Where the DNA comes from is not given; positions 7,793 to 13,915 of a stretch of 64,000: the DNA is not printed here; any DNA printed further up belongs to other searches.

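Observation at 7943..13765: Single-gene 1,940-aa transglutaminase-like / DUF4011 / SF1 helicase / REase-like / DUF3320 protein: candidate stand-alone nucleic-acid surveillance or defence module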

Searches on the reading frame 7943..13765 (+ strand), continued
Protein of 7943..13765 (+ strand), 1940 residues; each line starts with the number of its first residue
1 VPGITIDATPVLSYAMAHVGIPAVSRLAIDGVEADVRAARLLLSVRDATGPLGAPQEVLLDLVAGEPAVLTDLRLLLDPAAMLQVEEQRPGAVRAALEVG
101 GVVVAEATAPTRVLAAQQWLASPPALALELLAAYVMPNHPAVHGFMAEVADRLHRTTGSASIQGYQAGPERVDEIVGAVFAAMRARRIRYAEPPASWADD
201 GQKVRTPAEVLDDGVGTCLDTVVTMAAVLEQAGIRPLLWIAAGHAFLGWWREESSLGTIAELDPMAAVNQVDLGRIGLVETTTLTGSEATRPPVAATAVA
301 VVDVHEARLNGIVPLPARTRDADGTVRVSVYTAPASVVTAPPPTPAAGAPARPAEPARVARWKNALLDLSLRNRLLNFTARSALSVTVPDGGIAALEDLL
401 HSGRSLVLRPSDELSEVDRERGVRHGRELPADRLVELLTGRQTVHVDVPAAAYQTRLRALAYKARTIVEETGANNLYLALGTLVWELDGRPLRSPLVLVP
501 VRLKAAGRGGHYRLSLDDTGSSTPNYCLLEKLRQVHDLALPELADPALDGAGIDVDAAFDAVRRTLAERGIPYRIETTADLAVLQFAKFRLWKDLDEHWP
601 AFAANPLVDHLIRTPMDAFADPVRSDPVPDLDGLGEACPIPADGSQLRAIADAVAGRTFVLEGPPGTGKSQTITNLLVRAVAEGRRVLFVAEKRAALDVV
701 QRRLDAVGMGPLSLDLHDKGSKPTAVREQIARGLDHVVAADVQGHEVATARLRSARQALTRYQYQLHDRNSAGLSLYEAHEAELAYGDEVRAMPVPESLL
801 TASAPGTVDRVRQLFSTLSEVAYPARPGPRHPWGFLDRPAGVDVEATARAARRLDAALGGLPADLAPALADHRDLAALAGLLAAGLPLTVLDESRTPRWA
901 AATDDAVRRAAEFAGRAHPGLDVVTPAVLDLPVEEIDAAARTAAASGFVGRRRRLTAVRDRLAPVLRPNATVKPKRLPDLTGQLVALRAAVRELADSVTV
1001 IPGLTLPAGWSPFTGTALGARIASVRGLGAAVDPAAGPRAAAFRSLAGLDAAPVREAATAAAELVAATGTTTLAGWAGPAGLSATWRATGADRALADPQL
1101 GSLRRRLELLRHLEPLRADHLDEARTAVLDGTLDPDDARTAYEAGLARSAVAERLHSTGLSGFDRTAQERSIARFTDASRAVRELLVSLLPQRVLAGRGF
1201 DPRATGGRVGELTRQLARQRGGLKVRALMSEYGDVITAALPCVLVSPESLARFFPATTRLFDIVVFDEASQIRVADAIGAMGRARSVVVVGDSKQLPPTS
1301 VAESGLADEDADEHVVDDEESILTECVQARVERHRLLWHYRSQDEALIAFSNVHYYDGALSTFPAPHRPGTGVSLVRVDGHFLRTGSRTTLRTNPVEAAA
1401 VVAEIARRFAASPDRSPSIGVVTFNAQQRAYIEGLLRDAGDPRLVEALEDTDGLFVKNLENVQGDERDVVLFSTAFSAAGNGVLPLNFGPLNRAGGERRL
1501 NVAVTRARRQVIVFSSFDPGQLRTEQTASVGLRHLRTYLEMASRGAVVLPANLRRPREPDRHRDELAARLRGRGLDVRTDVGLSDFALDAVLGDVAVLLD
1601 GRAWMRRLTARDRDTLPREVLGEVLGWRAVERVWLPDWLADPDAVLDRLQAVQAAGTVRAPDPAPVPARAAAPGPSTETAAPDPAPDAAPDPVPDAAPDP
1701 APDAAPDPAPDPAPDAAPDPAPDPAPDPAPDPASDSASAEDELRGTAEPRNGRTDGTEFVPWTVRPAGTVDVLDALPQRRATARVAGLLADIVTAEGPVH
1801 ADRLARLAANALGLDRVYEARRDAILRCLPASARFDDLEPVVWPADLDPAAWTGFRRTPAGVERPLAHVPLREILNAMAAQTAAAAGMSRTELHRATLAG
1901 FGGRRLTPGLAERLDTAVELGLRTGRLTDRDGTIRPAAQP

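Call 78: search_protein_families(library=padloc, proteins=[L081:7611-13499:+, L039:9389-15880:+], max_evalue=0.00001)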
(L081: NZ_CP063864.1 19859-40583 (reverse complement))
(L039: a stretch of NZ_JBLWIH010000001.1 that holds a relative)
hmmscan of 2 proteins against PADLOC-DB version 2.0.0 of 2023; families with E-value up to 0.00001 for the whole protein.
L081:7611-13499:+ (1963 aa): 5 families
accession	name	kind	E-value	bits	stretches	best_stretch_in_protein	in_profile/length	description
PDLC05009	PDC-S37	-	0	1183.2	1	368-1961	9-1531/1550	-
PDLC02194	Hhe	-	1.6e-180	600.5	2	1128-1705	1198-1776/1911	-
PDLC03920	MkoA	-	1.3e-28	97.9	2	1303-1566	788-1077/1112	-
PDLC03924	MkoC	-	8.4e-25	85.1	2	1380-1565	773-944/1136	-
PDLC03921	MkoA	-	7.9e-14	48.3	1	1304-1563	1294-1565/1607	-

L039:9389-15880:+ (2164 aa): 5 families
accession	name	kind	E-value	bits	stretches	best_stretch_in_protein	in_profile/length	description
PDLC05009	PDC-S37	-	7.1e-271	900.4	1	574-2155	6-1542/1550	-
PDLC02194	Hhe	-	2.1e-115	384.6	2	1342-1911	1210-1774/1911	-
PDLC03920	MkoA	-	1.2e-30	104.6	2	1505-1774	790-1077/1112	-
PDLC03924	MkoC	-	2.9e-22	76.6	1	1484-1777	636-948/1136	-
PDLC03921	MkoA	-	3.2e-14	49.6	0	1504-1557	1294-1347/1607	-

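Call 79: search_solved_structures(query=window:7943-13762:+, max_evalue=0.001)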
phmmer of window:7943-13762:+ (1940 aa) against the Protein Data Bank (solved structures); distinct sequences matched with E-value up to 0.001: 7.
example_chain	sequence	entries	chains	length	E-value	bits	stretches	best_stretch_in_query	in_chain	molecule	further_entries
4b3f_X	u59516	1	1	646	6.8e-13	50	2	1259-1514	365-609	DNA-BINDING PROTEIN SMUBP-2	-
4b3g_A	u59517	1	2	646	6.8e-13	50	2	1259-1514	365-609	DNA-BINDING PROTEIN SMUBP-2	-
2xzo_A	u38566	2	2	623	1.7e-05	25.5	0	1261-1515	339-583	REGULATOR OF NONSENSE TRANSCRIPTS 1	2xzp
2gjk_A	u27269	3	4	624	1.7e-05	25.5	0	1261-1515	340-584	Regulator of nonsense transcripts 1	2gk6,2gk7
6ej5_A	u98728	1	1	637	1.8e-05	25.4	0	1261-1515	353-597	Regulator of nonsense transcripts 1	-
9qwn_A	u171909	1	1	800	3.8e-05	24.3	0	1261-1515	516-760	Isoform 2 of Regulator of nonsense transcripts 1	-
2wjv_A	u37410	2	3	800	3.9e-05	24.3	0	1261-1515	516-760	REGULATOR OF NONSENSE TRANSCRIPTS 1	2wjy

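Call 84: search_dna_similar(query=window:7943-13762:+, collection=phages, mode=protein, max_rows=8, max_evalue=1e-10)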
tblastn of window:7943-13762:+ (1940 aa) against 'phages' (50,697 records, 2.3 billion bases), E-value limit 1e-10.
Records with a match: 3; places in all: 3; records where one place covers at least 80% of the query: 0.
Best place of each record, by identity: <60% 3.
By first word of the organism name: Liberibacter 2; Bacteriophage 1.
By host as written in the record: - 1; Candidatus Liberibacter asiaticus 1; Candidatus Liberibacter asiaticus str. JXGC 1.
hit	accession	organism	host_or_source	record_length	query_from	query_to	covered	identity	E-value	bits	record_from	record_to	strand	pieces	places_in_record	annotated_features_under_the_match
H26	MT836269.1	Bacteriophage sp.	human fecal samples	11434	4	1650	54%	34.5%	5e-76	551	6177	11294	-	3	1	record has no annotation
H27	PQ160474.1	Liberibacter phage P-9PA-3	Candidatus Liberibacter asiaticus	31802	1420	1545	6%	41.8%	2e-12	99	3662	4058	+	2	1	DNA helicase-like protein (x2)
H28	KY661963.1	Liberibacter phage P-JXGC-3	Candidatus Liberibacter asiaticus str. ...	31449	1420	1545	6%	41.8%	2e-12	99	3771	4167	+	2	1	DNA helicase related protein | hypothetical protein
